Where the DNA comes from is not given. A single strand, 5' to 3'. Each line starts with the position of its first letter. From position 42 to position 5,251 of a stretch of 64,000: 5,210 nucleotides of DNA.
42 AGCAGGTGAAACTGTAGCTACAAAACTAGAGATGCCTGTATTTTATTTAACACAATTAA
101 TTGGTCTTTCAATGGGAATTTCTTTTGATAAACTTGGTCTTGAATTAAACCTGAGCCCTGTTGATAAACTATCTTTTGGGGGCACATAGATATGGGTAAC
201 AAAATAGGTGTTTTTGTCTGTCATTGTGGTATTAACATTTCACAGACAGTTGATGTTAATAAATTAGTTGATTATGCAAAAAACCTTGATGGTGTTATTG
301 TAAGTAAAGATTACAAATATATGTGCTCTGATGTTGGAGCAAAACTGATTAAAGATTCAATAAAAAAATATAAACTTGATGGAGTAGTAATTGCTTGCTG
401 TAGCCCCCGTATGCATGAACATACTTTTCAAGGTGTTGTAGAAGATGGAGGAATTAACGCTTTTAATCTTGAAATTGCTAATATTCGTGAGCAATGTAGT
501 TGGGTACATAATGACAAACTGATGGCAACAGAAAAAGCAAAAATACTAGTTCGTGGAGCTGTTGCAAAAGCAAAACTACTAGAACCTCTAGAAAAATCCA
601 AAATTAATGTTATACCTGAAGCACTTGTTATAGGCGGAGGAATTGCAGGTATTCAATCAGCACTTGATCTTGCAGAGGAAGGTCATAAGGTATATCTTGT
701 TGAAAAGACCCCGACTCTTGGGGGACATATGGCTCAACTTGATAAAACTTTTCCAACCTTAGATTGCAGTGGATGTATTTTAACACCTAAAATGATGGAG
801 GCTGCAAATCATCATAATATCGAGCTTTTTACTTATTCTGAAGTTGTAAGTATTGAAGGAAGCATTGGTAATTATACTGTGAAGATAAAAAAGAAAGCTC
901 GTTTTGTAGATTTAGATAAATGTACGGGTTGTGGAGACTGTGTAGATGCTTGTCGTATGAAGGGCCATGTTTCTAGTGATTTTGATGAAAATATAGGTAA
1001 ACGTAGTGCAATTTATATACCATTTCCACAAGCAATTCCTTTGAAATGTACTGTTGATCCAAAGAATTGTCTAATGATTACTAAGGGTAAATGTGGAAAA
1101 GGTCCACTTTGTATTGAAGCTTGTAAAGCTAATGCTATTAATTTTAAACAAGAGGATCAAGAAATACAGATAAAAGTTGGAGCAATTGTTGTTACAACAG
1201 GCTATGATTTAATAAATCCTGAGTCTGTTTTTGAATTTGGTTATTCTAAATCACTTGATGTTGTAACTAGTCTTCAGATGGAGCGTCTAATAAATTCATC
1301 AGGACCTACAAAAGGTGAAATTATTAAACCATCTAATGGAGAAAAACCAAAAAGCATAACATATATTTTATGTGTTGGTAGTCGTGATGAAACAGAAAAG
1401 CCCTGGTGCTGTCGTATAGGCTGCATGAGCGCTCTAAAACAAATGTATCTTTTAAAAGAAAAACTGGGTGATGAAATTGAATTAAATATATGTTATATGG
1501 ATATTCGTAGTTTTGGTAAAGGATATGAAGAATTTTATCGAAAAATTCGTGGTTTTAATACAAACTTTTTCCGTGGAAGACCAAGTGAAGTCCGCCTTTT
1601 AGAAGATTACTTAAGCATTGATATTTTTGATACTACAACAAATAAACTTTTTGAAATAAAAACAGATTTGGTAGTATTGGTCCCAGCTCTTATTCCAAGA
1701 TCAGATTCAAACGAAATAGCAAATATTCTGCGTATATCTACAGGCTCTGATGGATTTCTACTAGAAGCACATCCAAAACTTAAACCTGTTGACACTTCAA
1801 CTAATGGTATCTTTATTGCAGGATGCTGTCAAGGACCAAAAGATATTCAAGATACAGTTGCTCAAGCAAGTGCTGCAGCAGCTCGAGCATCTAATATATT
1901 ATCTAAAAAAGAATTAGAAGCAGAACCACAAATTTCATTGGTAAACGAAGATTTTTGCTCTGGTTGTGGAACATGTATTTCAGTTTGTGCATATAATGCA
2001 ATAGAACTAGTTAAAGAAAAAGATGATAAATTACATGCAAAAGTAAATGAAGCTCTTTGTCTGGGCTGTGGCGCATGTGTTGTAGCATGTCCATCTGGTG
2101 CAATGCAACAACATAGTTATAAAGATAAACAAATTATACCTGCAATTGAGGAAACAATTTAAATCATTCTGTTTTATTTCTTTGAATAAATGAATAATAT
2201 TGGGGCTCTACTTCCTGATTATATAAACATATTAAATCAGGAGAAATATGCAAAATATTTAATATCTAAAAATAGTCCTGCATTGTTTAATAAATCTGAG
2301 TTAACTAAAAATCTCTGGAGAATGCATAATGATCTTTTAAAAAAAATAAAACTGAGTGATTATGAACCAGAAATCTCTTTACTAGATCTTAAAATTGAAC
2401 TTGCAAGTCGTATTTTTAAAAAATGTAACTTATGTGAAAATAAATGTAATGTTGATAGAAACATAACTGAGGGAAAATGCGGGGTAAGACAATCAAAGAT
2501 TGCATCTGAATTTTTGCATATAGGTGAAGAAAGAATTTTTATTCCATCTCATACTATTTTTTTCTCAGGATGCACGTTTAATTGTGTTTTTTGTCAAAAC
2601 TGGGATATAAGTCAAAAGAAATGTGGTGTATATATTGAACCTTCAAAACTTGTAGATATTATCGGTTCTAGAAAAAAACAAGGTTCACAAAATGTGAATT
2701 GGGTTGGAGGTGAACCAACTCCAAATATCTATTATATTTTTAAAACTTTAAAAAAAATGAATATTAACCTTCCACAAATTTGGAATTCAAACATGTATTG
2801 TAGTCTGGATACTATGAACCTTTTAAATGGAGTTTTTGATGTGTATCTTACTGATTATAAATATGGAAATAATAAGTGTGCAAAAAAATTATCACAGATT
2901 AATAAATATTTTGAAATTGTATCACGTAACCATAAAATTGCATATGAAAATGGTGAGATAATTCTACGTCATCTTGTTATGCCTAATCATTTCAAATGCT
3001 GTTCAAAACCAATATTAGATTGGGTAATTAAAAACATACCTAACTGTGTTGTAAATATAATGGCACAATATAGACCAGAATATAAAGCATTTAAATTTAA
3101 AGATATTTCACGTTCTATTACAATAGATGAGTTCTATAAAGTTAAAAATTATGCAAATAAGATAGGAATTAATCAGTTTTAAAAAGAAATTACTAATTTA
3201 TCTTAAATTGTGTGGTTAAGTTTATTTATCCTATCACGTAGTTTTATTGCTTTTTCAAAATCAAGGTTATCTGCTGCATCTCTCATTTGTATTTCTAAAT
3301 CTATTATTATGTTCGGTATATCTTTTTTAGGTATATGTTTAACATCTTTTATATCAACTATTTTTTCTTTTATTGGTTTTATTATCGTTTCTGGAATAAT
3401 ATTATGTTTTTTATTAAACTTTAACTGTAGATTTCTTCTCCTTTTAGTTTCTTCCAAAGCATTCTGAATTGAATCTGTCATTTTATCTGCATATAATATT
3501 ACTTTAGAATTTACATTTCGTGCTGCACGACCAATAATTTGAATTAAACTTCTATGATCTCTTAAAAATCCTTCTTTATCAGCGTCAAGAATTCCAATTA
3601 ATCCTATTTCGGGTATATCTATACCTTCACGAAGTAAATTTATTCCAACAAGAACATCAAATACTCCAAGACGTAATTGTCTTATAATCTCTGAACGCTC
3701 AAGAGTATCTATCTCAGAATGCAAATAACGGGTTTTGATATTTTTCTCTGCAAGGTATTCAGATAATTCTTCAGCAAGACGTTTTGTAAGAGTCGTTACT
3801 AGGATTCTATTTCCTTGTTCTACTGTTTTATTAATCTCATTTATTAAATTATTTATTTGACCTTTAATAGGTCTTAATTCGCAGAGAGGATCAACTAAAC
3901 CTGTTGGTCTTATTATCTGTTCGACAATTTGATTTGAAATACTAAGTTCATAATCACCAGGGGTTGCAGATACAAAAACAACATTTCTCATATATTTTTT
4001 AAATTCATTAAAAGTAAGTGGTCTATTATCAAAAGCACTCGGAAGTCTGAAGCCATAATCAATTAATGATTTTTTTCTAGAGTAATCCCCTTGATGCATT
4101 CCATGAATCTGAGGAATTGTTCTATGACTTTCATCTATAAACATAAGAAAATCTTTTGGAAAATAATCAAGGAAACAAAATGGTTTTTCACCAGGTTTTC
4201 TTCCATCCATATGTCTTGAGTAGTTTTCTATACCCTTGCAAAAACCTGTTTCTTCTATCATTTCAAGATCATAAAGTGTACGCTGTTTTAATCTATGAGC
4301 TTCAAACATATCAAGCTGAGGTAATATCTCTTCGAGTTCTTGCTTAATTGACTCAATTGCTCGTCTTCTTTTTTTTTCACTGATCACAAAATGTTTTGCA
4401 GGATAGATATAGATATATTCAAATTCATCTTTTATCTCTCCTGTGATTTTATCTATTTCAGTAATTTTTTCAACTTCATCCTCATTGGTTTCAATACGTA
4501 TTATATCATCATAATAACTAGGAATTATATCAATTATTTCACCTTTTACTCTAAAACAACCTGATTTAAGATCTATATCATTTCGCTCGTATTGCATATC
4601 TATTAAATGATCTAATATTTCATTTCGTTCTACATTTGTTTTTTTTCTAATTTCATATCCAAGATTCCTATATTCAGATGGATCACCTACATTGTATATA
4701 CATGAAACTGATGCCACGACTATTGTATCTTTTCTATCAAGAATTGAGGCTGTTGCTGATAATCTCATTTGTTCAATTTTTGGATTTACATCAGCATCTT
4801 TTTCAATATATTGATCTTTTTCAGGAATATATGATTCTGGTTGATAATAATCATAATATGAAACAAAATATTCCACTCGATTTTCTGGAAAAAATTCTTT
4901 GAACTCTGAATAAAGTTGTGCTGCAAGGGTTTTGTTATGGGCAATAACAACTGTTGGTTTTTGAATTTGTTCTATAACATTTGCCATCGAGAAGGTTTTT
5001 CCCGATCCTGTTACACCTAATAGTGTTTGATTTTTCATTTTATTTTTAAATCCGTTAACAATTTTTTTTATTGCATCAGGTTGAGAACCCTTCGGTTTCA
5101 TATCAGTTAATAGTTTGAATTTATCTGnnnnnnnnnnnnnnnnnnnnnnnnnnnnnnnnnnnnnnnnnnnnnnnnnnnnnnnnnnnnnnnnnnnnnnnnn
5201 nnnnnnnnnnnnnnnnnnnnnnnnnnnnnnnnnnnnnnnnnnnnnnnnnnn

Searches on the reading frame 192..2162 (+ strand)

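Call 13: search_protein_families(library=pfam, proteins=[window:192-2162:+], max_evalue=0.000001)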
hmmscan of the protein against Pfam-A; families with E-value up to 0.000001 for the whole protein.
window:192-2162:+ (656 aa): 14 families
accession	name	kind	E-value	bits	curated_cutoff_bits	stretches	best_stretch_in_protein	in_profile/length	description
PF00037.32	Fer4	-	3.9e-17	61.7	21.1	0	617-638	2-23/24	4Fe-4S binding domain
PF12838.12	Fer4_7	-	2.3e-16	60.4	27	1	589-637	2-52/52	4Fe-4S dicluster domain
PF12837.12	Fer4_6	-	3.3e-16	58.8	25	0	616-637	2-23/24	4Fe-4S binding domain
PF25160.1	LdpA_Fe-S-bd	-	9.1e-12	45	27.6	0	616-644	21-49/49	LdpA Fe-S cluster-binding domain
PF12797.12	Fer4_2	-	1e-11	44.4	24.5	0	237-254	3-20/22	4Fe-4S binding domain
PF14697.11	Fer4_21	-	3.3e-11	43.6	35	1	584-637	3-56/59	4Fe-4S dicluster domain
PF13484.11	Fer4_16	-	3.9e-11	44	30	0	623-642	2-23/66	4Fe-4S double cluster binding domain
PF13187.11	Fer4_9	-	3.9e-11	43.2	27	1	589-638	2-52/52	4Fe-4S dicluster domain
PF13237.11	Fer4_10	-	7.4e-11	42.2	25.5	0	584-634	4-53/53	4Fe-4S dicluster domain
PF01266.30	DAO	-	1.5e-08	35.1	27.9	0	144-178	2-36/353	FAD dependent oxidoreductase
PF12831.13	FAD_oxidored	-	2.5e-08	34.1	27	1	145-181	3-39/416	FAD dependent oxidoreductase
PF00890.30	FAD_binding_2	-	1.3e-07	31.6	20.4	1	144-181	2-39/414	FAD binding domain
PF07992.20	Pyr_redox_2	-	3.2e-07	30.5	26.1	0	145-240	4-87/291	Pyridine nucleotide-disulphide oxidoreductase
PF13450.12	NAD_binding_8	-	3.8e-07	30.7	21.9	0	146-184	1-39/68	NAD(P)-binding Rossmann-like domain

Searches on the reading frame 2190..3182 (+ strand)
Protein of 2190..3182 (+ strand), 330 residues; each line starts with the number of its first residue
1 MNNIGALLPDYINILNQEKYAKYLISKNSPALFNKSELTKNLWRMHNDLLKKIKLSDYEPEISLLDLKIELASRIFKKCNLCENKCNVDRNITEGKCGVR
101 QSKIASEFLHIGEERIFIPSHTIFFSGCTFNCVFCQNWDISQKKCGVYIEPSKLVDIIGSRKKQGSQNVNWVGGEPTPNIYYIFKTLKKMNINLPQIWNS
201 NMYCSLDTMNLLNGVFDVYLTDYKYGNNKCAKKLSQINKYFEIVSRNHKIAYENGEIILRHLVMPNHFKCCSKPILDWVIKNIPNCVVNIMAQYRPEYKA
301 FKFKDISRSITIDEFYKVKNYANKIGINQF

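Call 13: search_protein_families(library=pfam, proteins=[window:2190-3182:+], max_evalue=0.000001)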
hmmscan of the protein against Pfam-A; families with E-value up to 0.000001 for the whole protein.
window:2190-3182:+ (330 aa): 2 families
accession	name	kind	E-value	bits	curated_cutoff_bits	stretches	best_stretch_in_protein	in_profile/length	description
PF04055.27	Radical_SAM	-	9.8e-13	49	29.5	1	123-267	2-154/166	Radical SAM superfamily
PF13353.11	Fer4_12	-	2.5e-09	38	22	1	122-209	9-98/137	4Fe-4S single cluster domain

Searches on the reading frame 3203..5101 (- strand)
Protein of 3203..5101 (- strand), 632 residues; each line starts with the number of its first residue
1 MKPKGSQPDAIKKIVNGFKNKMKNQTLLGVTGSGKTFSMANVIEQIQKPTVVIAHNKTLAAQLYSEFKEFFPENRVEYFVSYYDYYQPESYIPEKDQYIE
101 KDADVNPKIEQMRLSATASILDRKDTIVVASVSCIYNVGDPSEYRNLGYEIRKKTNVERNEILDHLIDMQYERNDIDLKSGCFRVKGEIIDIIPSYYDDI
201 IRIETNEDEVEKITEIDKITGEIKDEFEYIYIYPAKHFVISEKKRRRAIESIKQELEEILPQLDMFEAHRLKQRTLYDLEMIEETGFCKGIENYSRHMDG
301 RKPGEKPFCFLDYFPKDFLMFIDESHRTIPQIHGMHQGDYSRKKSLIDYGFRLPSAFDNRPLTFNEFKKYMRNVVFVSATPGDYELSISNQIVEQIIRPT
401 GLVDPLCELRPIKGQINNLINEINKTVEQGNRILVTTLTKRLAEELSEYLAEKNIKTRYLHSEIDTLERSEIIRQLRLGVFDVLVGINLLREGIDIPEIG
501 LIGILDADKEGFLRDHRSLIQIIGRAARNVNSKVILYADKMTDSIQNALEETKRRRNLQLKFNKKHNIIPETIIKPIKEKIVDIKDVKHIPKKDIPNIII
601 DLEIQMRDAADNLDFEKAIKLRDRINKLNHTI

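Call 13: search_protein_families(library=pfam, proteins=[window:3203-5101:-], max_evalue=0.000001)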
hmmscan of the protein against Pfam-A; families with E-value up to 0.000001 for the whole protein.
window:3203-5101:- (632 aa): 6 families
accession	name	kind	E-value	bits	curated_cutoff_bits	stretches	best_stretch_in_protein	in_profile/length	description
PF17757.6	UvrB_inter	-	3.4e-27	94.8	22.9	1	151-238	3-91/91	UvrB interaction domain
PF12344.14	UvrB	-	2.9e-20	72.3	27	1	536-578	1-43/43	Ultra-violet resistance protein B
PF00271.37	Helicase_C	-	5.8e-19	68.8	23.5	1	416-529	3-109/110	Helicase conserved C-terminal domain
PF04851.21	ResIII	-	3.6e-13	50.2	22.5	1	2-77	3-83/164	Type III restriction enzyme, res subunit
PF02151.25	UVR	-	3.1e-11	43.1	21.5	1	598-628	3-33/36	UvrB/uvrC motif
PF00270.35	DEAD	-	2.1e-07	31.3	26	0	7-77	4-77/167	DEAD/DEAH box helicase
